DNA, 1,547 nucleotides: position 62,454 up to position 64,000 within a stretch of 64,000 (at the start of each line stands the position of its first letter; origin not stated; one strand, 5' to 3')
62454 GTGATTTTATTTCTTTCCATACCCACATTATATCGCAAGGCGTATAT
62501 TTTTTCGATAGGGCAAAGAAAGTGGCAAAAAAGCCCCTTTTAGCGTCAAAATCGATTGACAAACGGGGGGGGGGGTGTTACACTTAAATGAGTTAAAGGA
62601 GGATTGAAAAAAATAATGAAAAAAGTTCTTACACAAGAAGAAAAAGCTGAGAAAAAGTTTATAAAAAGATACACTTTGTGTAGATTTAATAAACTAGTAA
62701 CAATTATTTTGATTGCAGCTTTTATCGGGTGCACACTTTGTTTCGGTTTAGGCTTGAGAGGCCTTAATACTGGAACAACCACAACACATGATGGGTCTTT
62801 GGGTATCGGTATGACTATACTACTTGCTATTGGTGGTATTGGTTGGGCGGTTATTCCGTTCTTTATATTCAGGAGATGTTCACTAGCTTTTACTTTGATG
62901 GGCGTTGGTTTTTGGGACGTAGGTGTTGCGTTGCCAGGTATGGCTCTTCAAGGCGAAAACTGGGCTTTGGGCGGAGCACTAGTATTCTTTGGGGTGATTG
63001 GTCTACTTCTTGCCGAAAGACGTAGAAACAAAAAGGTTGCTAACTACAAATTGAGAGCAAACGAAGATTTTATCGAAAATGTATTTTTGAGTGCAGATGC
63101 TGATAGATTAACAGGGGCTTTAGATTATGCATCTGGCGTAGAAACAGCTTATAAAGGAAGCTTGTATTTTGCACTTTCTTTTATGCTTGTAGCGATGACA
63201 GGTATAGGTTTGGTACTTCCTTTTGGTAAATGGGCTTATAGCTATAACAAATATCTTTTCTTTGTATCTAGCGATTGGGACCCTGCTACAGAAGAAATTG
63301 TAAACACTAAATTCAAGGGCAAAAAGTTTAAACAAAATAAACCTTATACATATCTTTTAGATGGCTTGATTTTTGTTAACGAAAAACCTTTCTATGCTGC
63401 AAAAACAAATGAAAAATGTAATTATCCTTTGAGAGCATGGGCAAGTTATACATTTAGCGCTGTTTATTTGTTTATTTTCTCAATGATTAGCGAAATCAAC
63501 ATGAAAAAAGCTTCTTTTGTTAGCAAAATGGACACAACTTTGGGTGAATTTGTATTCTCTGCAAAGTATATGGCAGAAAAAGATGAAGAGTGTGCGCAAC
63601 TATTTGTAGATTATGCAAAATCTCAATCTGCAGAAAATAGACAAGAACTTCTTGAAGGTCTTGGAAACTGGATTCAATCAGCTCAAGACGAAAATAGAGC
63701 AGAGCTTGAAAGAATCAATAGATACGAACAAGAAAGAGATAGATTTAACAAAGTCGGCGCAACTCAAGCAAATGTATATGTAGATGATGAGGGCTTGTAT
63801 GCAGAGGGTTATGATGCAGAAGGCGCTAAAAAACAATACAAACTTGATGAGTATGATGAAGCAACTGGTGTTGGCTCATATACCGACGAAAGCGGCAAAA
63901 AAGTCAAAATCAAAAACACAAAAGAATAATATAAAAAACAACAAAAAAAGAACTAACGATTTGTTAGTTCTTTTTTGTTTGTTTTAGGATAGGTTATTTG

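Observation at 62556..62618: An 11-G homopolymer forms the spacer of a good promoter: candidate slipped-strand phase switch for an unknown membrane protein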

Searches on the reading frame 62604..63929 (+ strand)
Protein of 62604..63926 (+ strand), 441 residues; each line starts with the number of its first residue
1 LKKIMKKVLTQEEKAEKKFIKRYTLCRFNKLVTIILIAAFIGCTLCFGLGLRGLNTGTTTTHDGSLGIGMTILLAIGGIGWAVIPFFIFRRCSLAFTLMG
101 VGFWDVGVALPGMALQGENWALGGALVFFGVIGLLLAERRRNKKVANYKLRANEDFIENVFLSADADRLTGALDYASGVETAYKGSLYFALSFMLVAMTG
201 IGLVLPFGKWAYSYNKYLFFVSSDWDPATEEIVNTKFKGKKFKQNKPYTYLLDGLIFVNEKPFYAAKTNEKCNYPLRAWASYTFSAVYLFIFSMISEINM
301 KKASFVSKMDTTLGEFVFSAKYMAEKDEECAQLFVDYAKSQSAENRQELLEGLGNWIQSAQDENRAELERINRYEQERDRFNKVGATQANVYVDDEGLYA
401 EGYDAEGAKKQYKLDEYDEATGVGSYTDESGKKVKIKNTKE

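Call 5: search_protein_families(library=pfam, proteins=[window:62616-63929:+], max_evalue=1)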
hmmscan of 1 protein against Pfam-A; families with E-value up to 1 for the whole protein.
window:62616-63929:+ (437 aa): 2 families
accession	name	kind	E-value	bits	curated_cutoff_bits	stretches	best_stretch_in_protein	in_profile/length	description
PF06004.18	DUF903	-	0.0014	18.9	27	1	412-434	19-41/49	Bacterial protein of unknown function (DUF903)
PF23757.1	TPR_HPS5_insect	-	0.017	15.4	27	1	239-283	51-95/184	Insect HPS5 TPR domain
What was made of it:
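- On YgdI/YgdR lipoprotein family (DUF903), for the C-terminal domain of the protein: 18.9 bits against a cut-off of 27 (call 5).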

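Call 6: find_encoding_contigs(protein=window:62616-63926:+, flank=5000, max_places=10)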
Protein window:62616-63926:+ (437 aa): no gene with exactly this product is on record in the collection.

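Call 7: find_encoding_contigs(protein=window:62604-63926:+, flank=5000, max_places=10)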
Protein window:62604-63926:+ (441 aa): no gene with exactly this product is on record in the collection.

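Call 8: find_homologous_proteins(query=window:62616-63926:+)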
Query window:62616-63926:+ (437 aa): 10 proteins with E <= 0.001 among 8000 candidates.
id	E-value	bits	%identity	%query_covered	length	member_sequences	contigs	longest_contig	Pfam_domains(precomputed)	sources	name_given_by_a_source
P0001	2.4e-274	928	94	100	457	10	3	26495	-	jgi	-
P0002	7.6e-162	557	60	100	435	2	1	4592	-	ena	-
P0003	4.4e-152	525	55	99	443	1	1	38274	-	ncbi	-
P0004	5.6e-135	469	50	95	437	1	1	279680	-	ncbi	-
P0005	2.8e-131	457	49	99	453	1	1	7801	-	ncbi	-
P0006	2.2e-128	447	49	96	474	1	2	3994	-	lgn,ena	-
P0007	2.6e-125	437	49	99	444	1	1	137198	-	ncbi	-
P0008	1.1e-124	435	47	98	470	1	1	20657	-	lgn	-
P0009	3.4e-103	364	58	62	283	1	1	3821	-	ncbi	ncbi:MAG: hypothetical protein ACLRFG_01035, partial [Clostridia bacterium]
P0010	6.9e-43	166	32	94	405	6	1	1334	-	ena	-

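Call 9: find_encoding_contigs(protein=P0001, flank=3000, max_places=10)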
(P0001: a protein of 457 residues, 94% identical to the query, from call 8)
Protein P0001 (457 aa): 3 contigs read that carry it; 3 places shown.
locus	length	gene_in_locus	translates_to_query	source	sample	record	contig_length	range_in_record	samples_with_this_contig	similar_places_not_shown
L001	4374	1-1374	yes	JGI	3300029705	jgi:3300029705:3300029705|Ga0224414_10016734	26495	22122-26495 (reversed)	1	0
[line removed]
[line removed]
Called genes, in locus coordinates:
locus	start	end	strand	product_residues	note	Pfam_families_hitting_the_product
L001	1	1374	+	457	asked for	?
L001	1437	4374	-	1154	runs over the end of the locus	PF01855:POR_N, PF17147:PFOR_II, PF01558:POR, PF10371:EKR, PF12838:Fer4_7, PF13183:Fer4_8 (weak), PF13187:Fer4_9 (weak), PF13484:Fer4_16, +3 more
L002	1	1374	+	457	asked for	?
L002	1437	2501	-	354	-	?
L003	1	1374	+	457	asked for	?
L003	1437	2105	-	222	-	?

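Call 10: find_encoding_contigs(protein=P0002, flank=3000, max_places=5)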
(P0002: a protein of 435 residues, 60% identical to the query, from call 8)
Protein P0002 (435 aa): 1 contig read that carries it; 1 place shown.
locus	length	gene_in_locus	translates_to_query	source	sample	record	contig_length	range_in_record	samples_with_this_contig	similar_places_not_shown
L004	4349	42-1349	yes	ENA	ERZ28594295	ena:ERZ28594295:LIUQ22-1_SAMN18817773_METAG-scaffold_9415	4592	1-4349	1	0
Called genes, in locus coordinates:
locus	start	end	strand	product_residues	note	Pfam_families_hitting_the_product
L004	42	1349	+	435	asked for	-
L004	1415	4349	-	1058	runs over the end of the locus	?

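Call 11: find_encoding_contigs(protein=P0003, flank=3000, max_places=5)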
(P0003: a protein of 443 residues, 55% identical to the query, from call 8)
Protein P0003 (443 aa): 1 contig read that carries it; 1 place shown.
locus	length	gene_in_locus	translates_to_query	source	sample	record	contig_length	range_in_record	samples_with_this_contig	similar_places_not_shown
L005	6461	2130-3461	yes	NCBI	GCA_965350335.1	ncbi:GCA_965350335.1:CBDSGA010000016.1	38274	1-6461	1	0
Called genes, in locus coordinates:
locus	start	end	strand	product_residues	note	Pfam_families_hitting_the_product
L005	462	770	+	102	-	PF01740:STAS, PF13466:STAS_2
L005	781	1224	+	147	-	PF13581:HATPase_c_2, PF02518:HATPase_c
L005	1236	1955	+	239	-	PF04542:Sigma70_r2, PF04545:Sigma70_r4, PF08281:Sigma70_r4_2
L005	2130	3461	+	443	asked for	-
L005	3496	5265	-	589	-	-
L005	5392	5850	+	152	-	PF03862:SpoVAC_SpoVAEB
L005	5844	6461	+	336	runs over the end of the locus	PF07451:SpoVAD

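Call 18: find_related_loci(query=A1, collection=genome_contigs, flank=4000)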
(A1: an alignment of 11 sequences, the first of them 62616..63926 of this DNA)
Query A1 (437 aa) in genome_contigs; peptide patterns used: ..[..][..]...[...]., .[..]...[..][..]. (x = any residue, [..] = any of these).
119 stretches matched a pattern; 1 encode a relative of the query (tblastn E <= 1e-3); 1 distinct loci.
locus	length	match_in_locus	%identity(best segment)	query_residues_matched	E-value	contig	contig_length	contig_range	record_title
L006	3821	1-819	58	155-427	1e-99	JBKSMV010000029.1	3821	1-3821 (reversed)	MAG: Clostridia bacterium isolate KG228-83 k141_279056, whole genome shotgun sequence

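Call 19: find_related_loci(query=A1, collection=metagenome_contigs, flank=4000)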
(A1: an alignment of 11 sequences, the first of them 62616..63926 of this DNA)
Query A1 (437 aa) in metagenome_contigs; peptide patterns used: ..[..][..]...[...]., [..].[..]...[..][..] (x = any residue, [..] = any of these).
600 stretches matched a pattern, but none encodes a relative of the query by tblastn (E <= 1e-3).

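Call 20: find_encoding_contigs(protein=P0004, flank=4000, max_places=3)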
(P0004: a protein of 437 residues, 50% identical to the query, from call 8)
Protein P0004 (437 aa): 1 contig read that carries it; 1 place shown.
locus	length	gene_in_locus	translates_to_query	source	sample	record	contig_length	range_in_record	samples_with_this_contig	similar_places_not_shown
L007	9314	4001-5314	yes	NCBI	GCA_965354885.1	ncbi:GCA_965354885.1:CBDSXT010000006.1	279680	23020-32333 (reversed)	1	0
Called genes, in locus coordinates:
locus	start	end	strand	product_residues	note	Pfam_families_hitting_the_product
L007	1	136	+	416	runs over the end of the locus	-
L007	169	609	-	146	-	PF02580:Tyr_Deacylase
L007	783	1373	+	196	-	PF06941:NT5C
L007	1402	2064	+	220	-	PF01741:MscL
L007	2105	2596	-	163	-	PF04525:LOR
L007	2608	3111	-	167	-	-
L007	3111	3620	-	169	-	-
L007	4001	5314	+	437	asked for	-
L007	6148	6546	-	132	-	-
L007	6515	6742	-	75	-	-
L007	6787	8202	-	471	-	PF00589:Phage_integrase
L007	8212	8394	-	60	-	PF12728:HTH_17 (weak)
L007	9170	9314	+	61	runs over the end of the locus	-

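Call 21: find_encoding_contigs(protein=P0005, flank=4000, max_places=3)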
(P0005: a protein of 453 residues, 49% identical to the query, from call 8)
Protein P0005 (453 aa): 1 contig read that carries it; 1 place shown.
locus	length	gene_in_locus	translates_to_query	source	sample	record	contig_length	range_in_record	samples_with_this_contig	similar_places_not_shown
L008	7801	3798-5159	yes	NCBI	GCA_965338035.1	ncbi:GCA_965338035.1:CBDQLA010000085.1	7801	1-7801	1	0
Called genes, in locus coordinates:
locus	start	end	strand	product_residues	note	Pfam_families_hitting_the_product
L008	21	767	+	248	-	PF00583:Acetyltransf_1, PF13508:Acetyltransf_7 (faint)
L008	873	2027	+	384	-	PF00070:Pyr_redox (faint), PF00890:FAD_binding_2, PF01266:DAO (weak), PF03486:HI0933_like, PF12831:FAD_oxidored (weak), PF13738:Pyr_redox_3, PF01266:DAO (weak), PF22780:HI0933_like_1st, +3 more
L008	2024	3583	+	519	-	PF28550:DUF8436, PF01266:DAO (faint), PF21688:FAD-depend_C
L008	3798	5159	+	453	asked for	-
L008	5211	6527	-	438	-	PF01381:HTH_3, PF12844:HTH_19, PF13443:HTH_26 (weak), PF13560:HTH_31 (weak), PF13521:AAA_28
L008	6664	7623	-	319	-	PF11185:DUF2971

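Call 22: find_encoding_contigs(protein=P0006, flank=4000, max_places=3)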
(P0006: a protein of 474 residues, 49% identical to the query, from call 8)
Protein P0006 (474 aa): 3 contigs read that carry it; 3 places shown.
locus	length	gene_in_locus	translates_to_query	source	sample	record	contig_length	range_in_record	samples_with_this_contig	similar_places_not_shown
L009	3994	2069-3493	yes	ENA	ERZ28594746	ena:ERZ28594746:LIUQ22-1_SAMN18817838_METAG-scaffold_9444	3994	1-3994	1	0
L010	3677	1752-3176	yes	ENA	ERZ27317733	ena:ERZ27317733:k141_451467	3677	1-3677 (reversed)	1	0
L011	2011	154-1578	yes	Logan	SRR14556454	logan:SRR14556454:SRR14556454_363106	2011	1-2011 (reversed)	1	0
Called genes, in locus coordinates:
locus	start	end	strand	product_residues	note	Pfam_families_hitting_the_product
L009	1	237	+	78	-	?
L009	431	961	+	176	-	-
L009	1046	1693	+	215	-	PF05401:NodS (weak), PF13489:Methyltransf_23, PF13847:Methyltransf_31, PF08241:Methyltransf_11, PF08242:Methyltransf_12, PF13649:Methyltransf_25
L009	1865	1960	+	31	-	-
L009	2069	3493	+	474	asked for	-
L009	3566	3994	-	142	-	?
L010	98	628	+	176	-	-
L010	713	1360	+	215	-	PF05401:NodS (weak), PF13489:Methyltransf_23, PF13847:Methyltransf_31, PF08241:Methyltransf_11, PF08242:Methyltransf_12, PF13649:Methyltransf_25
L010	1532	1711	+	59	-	-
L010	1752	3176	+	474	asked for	-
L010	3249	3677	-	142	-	?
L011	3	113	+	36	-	?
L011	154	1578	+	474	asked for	-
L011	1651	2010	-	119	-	?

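Call 23: find_encoding_contigs(protein=P0007, flank=4000, max_places=3)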
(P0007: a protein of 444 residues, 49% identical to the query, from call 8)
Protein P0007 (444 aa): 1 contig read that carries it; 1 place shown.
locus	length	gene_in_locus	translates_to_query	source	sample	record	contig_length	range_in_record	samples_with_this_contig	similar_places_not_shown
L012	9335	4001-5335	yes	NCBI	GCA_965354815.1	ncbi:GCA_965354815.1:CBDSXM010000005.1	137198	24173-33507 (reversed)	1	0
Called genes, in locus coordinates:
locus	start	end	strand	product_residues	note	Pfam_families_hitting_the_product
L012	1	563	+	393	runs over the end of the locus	PF02811:PHP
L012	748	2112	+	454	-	PF03448:MgtE_N, PF00571:CBS, PF01769:MgtE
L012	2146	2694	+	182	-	PF04892:VanZ-LLP1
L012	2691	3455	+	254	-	PF03575:Peptidase_S51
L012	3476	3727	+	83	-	-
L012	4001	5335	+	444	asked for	-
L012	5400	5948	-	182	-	PF00881:Nitroreductase, PF14512:TM1586_NiRdase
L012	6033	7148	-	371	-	-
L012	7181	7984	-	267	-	PF01261:AP_endonuc_2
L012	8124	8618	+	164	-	-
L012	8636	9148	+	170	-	PF00156:Pribosyltran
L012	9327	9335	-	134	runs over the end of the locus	-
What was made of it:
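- Orthologues at 49-55% amino-acid identity sit in unrelated genomic neighbourhoods (calls 11, 20, 21, 23).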

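Call 24: find_encoding_contigs(protein=P0008, flank=4000, max_places=3)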
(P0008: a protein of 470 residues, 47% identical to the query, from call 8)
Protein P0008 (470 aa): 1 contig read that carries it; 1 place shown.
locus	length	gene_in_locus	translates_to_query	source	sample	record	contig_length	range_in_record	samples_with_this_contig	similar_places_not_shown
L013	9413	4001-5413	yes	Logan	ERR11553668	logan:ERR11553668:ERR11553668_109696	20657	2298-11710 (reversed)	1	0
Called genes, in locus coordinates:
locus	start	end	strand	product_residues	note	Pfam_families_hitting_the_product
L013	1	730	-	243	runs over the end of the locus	-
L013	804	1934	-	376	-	PF11187:Mbeg1-like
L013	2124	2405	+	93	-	PF01250:Ribosomal_S6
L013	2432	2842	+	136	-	PF00436:SSB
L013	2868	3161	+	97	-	PF01084:Ribosomal_S18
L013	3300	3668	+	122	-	-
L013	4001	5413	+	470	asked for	-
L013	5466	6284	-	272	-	-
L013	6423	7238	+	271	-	-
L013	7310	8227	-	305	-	PF01458:SUFBD_core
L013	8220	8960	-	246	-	PF00005:ABC_tran, PF02463:SMC_N (faint), PF13304:AAA_21 (faint)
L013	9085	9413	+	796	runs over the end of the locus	PF00580:UvrD-helicase, PF13245:AAA_19, PF13361:UvrD_C, PF13538:UvrD_C_2 (faint)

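Call 28: list_cluster_members(proteins=[P0001, P0002, P0010])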
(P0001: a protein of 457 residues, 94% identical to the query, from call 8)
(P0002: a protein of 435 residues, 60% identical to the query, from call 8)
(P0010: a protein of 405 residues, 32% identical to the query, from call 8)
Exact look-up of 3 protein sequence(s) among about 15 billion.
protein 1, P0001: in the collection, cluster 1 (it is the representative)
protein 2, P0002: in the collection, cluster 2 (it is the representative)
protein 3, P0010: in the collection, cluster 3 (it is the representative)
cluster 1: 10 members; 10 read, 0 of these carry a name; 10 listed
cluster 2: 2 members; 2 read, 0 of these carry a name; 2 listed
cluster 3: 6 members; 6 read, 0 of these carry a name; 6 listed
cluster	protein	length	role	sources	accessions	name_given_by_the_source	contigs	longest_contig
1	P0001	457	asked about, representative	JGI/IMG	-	-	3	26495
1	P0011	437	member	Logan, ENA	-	-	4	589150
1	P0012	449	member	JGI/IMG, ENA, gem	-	-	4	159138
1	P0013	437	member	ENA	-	-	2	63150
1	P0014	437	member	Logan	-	-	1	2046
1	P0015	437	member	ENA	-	-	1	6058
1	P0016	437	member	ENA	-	-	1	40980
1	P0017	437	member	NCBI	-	-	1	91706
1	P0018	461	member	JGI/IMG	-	-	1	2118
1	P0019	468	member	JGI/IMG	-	-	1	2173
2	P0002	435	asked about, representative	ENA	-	-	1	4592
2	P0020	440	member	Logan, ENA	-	-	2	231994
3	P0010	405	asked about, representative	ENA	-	-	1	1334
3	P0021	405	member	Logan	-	-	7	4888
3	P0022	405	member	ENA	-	-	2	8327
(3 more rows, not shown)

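Call 31: find_encoding_contigs(protein=P0011, flank=1500, max_places=10)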
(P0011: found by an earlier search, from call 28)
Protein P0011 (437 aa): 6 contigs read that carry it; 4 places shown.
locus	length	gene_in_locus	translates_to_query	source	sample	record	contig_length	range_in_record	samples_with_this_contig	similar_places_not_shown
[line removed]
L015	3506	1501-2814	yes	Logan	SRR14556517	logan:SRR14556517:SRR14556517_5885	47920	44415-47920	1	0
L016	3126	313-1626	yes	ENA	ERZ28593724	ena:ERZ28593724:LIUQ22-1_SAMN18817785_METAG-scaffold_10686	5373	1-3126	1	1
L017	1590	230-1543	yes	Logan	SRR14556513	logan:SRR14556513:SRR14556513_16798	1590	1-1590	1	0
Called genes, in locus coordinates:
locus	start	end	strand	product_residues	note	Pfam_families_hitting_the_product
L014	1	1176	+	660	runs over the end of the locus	PF00456:Transketolase_N, PF02779:Transket_pyr, PF02780:Transketolase_C, PF22613:Transketolase_C_1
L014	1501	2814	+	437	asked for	-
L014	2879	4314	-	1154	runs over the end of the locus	PF01855:POR_N, PF17147:PFOR_II, PF01558:POR, PF10371:EKR, PF12838:Fer4_7, PF13183:Fer4_8 (weak), PF13187:Fer4_9 (weak), PF13484:Fer4_16, +3 more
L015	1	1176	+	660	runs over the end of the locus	PF00456:Transketolase_N, PF02779:Transket_pyr, PF02780:Transketolase_C, PF22613:Transketolase_C_1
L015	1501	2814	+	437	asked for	-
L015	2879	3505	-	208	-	?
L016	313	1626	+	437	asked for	-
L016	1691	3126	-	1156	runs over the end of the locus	PF01855:POR_N, PF17147:PFOR_II, PF01558:POR, PF10371:EKR, PF12838:Fer4_7, PF13183:Fer4_8 (weak), PF13187:Fer4_9 (weak), PF13484:Fer4_16, +3 more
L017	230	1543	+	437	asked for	-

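Call 32: find_encoding_contigs(protein=P0012, flank=1500, max_places=10)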
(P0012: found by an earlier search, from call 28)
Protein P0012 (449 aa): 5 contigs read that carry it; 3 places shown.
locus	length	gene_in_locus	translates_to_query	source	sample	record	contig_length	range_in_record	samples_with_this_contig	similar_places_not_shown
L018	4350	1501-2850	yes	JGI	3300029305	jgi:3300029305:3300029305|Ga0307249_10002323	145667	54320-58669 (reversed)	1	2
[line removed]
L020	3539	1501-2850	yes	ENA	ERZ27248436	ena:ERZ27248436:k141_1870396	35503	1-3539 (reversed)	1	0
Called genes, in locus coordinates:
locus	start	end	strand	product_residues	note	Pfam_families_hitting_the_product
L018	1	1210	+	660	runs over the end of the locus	PF00456:Transketolase_N, PF02779:Transket_pyr, PF02780:Transketolase_C, PF22613:Transketolase_C_1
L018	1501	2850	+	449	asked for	-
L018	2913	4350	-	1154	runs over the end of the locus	PF01855:POR_N, PF17147:PFOR_II, PF01558:POR, PF10371:EKR, PF12838:Fer4_7, PF13183:Fer4_8 (weak), PF13187:Fer4_9 (weak), PF13484:Fer4_16, +3 more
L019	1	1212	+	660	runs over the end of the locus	PF00456:Transketolase_N, PF02779:Transket_pyr, PF02780:Transketolase_C, PF22613:Transketolase_C_1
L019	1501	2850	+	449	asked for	-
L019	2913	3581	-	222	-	?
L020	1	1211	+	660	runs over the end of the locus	PF00456:Transketolase_N, PF02779:Transket_pyr, PF02780:Transketolase_C, PF22613:Transketolase_C_1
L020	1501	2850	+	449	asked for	-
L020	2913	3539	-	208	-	?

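Call 38: predict_structure(alignment_id=A1)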
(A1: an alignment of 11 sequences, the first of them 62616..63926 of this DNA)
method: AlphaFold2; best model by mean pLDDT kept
length: 437 residues; sequences in the alignment: 11
mean_pLDDT: 72.9   pTM: 0.65
mean pLDDT of the five models: 72.9, 66.5, 65.6, 64.2, 62.5
residues with pLDDT >= 90: 7; 70-90: 258; 50-70: 152; < 50: 20
segments of 3 or more residues with pLDDT < 50: 338-341, 389-392, 400-403
pLDDT, mean of each block of 10 residues (from residue 1): 60 69 79 87 82 59 73 87 86 85 75 69 85 83 78 65 68 80 86 71 86 85 87 87 86 85 79 85 74 57 75 82 75 63 56 54 57 54 53 50 56 64 66 61
secondary structure, 60 per line:
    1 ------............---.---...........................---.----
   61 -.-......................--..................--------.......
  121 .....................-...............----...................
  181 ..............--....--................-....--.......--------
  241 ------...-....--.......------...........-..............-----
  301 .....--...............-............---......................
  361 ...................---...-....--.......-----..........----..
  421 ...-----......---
elements in order: H7-18 H26-52 H64-84 H88-105 H114-141 E143-149 H150-157 H162-194 H197-200 H203-218 E220-223 H226-232 E251-254 E257-263 H270-280 H282-295 H301-305 E308-315 H316-322 H324-335 H339-379 E383-385 E387-390 E393-399 E405-414 E419-423 E429-434
